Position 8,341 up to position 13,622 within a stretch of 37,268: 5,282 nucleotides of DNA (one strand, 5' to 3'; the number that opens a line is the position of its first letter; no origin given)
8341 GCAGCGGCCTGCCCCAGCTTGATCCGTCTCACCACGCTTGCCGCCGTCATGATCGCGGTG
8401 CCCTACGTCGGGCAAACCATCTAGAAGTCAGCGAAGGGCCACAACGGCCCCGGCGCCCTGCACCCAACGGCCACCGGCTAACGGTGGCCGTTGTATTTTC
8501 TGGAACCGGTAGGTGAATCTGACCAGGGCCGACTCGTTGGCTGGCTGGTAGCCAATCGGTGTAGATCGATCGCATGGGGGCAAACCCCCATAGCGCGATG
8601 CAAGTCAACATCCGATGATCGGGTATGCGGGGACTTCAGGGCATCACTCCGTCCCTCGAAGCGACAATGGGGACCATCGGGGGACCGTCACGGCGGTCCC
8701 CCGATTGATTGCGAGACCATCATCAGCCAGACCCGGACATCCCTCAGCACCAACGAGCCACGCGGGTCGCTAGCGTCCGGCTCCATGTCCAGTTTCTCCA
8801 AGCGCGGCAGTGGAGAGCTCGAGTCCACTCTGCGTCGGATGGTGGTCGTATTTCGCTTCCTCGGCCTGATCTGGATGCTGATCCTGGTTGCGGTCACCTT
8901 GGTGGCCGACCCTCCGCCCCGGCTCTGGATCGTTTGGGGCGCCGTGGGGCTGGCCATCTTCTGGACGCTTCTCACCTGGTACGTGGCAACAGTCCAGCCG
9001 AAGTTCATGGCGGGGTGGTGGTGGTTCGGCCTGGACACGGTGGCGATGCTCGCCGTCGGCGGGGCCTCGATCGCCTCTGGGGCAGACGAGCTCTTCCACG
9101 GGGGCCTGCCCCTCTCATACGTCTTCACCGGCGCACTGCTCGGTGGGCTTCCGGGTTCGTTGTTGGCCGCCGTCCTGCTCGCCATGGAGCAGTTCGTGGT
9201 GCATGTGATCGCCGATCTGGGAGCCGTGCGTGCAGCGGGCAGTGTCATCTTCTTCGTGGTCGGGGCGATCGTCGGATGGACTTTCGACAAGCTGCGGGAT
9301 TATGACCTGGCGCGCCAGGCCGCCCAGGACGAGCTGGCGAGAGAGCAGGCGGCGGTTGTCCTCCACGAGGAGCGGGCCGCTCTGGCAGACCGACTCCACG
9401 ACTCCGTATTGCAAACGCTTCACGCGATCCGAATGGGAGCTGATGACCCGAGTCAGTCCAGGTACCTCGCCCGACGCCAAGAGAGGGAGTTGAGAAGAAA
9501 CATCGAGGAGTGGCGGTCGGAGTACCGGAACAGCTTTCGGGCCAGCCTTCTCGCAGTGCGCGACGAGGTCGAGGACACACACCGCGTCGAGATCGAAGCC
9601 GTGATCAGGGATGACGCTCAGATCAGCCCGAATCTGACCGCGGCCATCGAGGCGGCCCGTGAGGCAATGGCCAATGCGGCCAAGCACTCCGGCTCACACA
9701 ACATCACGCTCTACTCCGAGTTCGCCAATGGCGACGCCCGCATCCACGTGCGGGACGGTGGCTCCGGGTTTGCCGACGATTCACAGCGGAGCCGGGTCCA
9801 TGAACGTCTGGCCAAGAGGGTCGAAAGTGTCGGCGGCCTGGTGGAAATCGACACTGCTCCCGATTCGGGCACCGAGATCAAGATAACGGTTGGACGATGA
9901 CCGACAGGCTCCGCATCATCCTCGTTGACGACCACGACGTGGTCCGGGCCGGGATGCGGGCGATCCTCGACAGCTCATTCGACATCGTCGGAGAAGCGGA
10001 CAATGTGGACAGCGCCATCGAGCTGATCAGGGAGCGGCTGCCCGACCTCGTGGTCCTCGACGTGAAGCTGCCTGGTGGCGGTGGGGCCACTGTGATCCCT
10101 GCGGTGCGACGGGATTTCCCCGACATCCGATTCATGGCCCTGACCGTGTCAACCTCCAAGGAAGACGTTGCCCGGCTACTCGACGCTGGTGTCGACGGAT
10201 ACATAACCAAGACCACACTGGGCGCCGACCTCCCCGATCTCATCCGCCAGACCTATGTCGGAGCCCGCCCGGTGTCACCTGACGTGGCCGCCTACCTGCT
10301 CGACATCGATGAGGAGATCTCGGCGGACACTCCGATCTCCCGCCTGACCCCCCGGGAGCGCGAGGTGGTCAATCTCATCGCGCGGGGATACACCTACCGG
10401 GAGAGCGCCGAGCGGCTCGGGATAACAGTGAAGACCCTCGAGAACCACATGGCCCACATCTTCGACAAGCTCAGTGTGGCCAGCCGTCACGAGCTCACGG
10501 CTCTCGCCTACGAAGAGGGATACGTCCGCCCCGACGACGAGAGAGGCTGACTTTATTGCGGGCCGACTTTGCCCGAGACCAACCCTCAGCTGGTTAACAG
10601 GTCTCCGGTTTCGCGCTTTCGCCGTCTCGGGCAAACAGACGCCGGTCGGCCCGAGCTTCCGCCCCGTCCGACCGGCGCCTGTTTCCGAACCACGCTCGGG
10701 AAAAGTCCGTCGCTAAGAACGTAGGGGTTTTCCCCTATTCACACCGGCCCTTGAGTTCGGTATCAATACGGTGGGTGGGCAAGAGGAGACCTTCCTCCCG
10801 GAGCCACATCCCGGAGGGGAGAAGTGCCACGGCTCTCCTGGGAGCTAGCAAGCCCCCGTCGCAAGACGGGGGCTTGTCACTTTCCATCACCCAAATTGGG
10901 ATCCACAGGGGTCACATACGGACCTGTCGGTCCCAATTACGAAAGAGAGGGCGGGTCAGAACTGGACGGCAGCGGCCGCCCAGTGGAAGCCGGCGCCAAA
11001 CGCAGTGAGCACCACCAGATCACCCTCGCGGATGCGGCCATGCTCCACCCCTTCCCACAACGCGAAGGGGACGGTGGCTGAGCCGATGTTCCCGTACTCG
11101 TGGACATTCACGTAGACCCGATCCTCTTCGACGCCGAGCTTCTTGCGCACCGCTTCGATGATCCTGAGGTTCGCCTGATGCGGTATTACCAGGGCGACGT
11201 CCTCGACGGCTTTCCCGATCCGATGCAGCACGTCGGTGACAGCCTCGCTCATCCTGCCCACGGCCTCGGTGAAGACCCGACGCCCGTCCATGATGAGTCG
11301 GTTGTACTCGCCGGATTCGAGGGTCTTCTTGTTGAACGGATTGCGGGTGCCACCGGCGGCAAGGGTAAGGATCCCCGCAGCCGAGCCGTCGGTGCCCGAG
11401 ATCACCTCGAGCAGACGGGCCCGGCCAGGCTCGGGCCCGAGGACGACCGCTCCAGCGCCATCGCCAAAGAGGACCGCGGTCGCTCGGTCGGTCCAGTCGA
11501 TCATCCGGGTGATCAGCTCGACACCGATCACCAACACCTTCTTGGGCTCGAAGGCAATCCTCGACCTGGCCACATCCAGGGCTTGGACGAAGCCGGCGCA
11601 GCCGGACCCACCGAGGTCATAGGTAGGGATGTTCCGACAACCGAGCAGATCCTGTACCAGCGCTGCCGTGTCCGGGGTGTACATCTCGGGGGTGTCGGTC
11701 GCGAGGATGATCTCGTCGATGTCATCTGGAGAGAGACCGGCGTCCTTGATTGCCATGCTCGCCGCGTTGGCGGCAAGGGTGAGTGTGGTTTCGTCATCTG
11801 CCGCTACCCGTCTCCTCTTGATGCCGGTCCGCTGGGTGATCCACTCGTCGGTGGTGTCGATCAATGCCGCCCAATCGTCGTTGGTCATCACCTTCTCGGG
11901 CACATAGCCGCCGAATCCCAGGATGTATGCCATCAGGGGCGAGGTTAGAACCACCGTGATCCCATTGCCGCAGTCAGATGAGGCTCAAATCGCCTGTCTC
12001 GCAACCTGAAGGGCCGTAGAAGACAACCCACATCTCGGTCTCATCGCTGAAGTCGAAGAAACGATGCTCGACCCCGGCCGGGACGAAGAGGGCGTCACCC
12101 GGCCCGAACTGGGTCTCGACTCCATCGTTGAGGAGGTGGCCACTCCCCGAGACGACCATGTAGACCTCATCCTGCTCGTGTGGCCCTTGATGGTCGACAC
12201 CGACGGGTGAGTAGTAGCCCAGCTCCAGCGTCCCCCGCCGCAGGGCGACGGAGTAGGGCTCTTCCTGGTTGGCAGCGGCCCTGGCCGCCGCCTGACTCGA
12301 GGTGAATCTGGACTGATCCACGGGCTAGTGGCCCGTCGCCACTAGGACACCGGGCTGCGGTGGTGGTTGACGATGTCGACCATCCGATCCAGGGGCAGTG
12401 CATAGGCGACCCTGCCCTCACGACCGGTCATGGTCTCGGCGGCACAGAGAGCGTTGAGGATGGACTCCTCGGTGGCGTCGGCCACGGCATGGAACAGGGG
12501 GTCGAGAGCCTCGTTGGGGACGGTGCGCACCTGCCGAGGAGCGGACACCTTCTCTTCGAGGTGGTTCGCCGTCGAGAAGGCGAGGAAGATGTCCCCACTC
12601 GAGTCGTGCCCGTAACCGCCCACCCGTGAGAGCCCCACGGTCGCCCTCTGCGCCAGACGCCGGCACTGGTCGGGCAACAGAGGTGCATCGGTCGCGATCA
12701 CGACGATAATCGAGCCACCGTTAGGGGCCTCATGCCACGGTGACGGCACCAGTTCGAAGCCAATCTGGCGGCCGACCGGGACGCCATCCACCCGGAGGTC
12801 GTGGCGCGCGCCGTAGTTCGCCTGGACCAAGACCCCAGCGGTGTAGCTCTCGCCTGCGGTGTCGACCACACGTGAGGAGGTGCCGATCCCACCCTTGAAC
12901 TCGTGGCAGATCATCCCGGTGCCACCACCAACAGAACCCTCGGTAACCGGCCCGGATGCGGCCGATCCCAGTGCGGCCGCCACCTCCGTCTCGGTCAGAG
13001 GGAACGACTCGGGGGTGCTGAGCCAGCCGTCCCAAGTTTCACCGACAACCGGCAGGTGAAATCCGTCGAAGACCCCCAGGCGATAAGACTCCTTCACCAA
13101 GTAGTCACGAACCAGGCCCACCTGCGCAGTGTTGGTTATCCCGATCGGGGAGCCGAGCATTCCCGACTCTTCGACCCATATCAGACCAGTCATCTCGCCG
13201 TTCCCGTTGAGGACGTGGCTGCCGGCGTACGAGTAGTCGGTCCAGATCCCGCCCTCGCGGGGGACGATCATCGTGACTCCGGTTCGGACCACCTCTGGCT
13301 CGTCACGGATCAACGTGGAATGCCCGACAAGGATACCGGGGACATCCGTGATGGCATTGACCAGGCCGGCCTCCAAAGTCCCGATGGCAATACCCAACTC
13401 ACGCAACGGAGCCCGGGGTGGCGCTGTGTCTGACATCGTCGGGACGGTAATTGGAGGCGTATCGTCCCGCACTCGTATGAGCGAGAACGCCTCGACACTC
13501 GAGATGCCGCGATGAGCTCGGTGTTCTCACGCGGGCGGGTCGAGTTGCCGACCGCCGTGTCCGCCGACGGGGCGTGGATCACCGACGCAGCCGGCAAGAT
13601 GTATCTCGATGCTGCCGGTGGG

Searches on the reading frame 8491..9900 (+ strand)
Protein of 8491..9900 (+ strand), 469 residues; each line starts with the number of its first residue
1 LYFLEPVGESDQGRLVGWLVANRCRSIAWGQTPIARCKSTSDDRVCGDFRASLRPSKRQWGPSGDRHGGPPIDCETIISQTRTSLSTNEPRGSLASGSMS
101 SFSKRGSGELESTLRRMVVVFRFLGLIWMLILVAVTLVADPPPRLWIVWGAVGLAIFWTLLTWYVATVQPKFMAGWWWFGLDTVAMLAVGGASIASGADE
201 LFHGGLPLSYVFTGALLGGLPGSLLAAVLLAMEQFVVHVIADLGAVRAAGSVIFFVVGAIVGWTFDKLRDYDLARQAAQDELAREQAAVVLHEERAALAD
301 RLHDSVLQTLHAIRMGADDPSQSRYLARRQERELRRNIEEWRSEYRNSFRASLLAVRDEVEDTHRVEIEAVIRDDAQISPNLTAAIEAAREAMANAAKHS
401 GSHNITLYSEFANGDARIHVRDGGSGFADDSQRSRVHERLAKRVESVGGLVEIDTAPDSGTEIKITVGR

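Call 4: search_protein_families(library=pfam, proteins=[window:8491-9900:+], max_evalue=1)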
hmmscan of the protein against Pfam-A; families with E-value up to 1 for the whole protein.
window:8491-9900:+ (469 aa): 6 families
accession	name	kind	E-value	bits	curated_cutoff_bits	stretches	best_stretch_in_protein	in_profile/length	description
PF02518.31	HATPase_c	-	0.00051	20.9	26.4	1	387-462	8-102/111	Histidine kinase-, DNA gyrase B-, and HSP90-like ATPase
PF13581.12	HATPase_c_2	-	0.0012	19.3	27.4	1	365-434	12-86/127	Histidine kinase-like ATPase domain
PF07730.19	HisKA_3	-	0.0049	17.8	24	1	294-347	1-51/68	Histidine kinase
PF05465.18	Halo_GVPC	-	0.08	13.7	22.4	0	381-395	3-17/32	Halobacterial gas vesicle protein C (GVPC) repeat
PF13025.11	DUF3886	-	0.13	12.9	25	1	293-347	3-52/68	Protein of unknown function (DUF3886)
PF23735.1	KIF9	-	0.18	12.4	31.9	1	316-364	66-113/140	Kinesin-like protein KIF9 domain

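Call 6: search_protein_families(library=ncbifam, proteins=[window:8491-9900:+], max_evalue=1)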
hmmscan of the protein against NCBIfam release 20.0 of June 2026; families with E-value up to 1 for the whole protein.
window:8491-9900:+ (469 aa): 8 families
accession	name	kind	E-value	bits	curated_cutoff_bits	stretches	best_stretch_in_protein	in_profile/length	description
NF047322.1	HK_morpho_MacS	equivalog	3e-27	95.8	300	1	111-467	3-366/367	MacS family sensor histidine kinase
NF007896.0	PRK10600.1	equivalog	6e-11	41.7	578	1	277-466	373-582/598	nitrate/nitrite two-component system sensor histidine kinase NarX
NF008184.0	PRK10935.1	equivalog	1.1e-09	37.5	553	2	388-466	475-556/565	nitrate/nitrite two-component system sensor histidine kinase NarQ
NF008649.0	PRK11644.1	equivalog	2.8e-09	36.3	408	2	389-467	417-494/499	signal transduction histidine-protein kinase/phosphatase UhpB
NF052443.1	SensHisKinMctS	equivalog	2.8e-08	32.5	700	1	365-467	340-446/457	two-component system sensor histidine kinase MctS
NF052531.1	Strep_LiaS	equivalog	1.9e-07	30.7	450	1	286-467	124-325/328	envelope stress sensor histidine kinase LiaS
TIGR02966.1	phoR_proteo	equivalog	0.0044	16.1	334.2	1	360-440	205-285/333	phosphate regulon sensor histidine kinase PhoR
NF047786.1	his_kin_MadS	equivalog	0.041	13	500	1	276-441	212-391/434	MadS family sensor histidine kinase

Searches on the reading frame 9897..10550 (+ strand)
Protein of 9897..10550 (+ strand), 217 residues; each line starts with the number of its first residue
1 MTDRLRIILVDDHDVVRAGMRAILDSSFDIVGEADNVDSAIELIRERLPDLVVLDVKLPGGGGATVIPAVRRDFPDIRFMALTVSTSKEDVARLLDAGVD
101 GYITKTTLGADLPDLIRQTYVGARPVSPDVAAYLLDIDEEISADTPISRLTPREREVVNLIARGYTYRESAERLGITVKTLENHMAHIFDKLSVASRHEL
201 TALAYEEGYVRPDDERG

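Call 4: search_protein_families(library=pfam, proteins=[window:9897-10550:+], max_evalue=1)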
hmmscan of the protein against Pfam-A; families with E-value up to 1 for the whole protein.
window:9897-10550:+ (217 aa): 10 families
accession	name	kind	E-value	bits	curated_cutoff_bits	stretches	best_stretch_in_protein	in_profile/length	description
PF00072.30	Response_reg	-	1.2e-21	77.4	30.2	1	7-114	1-108/111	Response regulator receiver domain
PF00196.25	GerE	-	3.5e-13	49.4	23.5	1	149-204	2-57/57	Bacterial regulatory proteins, luxR family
PF08281.18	Sigma70_r4_2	-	1.6e-07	31.3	25.7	1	147-188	8-50/54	Sigma-70, region 4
PF04545.22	Sigma70_r4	-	0.00032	20.6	24.1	1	147-192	2-48/50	Sigma-70, region 4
PF13518.12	HTH_28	-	0.0034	17.9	25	1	156-183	4-31/52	Helix-turn-helix domain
PF13384.12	HTH_23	-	0.0035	17.5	24.6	1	156-181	9-34/50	Homeodomain-like domain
PF07638.17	Sigma70_ECF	-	0.022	15.1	21.1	1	146-194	132-181/185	ECF sigma factor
PF13936.12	HTH_38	-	0.058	13.6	27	1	148-184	3-40/44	Helix-turn-helix domain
PF24657.1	DUF7646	-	0.069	13.6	27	1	163-200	29-66/85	Domain of unknown function (DUF7646)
PF04967.18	HTH_10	-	0.094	13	23.1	0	163-192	22-51/53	HTH DNA binding domain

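Call 6: search_protein_families(library=ncbifam, proteins=[window:9897-10550:+], max_evalue=1)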
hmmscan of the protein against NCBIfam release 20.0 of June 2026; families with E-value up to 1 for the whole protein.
window:9897-10550:+ (217 aa): 119 families (the best 25 are shown)
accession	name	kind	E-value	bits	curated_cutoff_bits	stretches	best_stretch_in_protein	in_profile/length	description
NF007018.1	PRK09483.1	equivalog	1.3e-35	123.1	280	1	6-209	3-208/217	UvrY/SirA/GacA family response regulator transcription factor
NF007935.0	PRK10651.1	equivalog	1.9e-34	118.7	250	1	3-203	5-209/216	two-component system response regulator NarL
NF007708.0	PRK10403.1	equivalog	7.4e-34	117.1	343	1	5-203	7-207/215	nitrate/nitrite response regulator protein NarP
NF011896.0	PRK15369.1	equivalog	9.1e-34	116.9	242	1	5-205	4-205/211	two component system response regulator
NF052445.1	RespRegMctR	equivalog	1.3e-33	116.2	300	1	5-208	2-203/205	two-component system response regulator MctR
NF047785.1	respo_reg_MadR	equivalog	3.1e-30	105.1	300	1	5-205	1-204/209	MadR family response regulator transcription factor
NF007403.0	PRK09935.1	equivalog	3.1e-19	69.4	271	1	7-204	6-204/210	fimbria biosynthesis transcriptional regulator FimZ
NF008098.0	PRK10840.1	equivalog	8.4e-19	67.9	235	1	4-195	3-196/216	response regulator transcription factor RcsB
NF041367.1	CheY_Halo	equivalog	1.4e-16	60.9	200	1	7-106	1-100/114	chemotaxis protein CheY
NF007685.0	PRK10360.1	equivalog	1.5e-16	60.8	258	1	6-202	3-190/196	response regulator transcription factor UhpA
TIGR02154.1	PhoB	equivalog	4.8e-14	52.2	296.2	1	6-155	4-151/226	phosphate regulon transcriptional regulator PhoB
NF041830.1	RR_TF_ErdR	exception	9.3e-14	51.6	390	1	6-200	3-201/213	response regulator transcription factor ErdR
NF007546.0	PRK10161.1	equivalog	1.6e-13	50.8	471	1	6-117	4-117/229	phosphate response regulator transcription factor PhoB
NF007419.0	PRK09958.1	equivalog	4.9e-13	49.1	251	1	7-205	3-199/204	acid-sensing system DNA-binding response regulator EvgA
NF040689.1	MtrAB_MtrA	equivalog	6.6e-12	45.2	300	1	7-119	1-112/219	MtrAB system response regulator MtrA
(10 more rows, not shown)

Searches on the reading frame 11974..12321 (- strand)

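Call 72: search_protein_families(library=pfam, proteins=[window:11974-12321:-], max_evalue=0.00001)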
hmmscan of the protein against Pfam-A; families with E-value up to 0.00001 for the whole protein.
window:11974-12321:- (115 aa): 1 family
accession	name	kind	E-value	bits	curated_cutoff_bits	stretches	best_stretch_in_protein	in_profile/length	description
PF07883.17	Cupin_2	-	1.2e-11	44.5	27.2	1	47-99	15-67/70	Cupin domain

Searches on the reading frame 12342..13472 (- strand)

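Call 71: search_protein_families(library=pfam, proteins=[window:12342-13472:-], max_evalue=0.00001)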
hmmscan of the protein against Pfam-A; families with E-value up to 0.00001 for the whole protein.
window:12342-13472:- (376 aa): 1 family
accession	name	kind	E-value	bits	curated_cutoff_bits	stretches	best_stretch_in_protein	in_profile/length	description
PF03576.19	Peptidase_S58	-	2.7e-111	372.4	23.9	1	39-355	1-306/307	Peptidase family S58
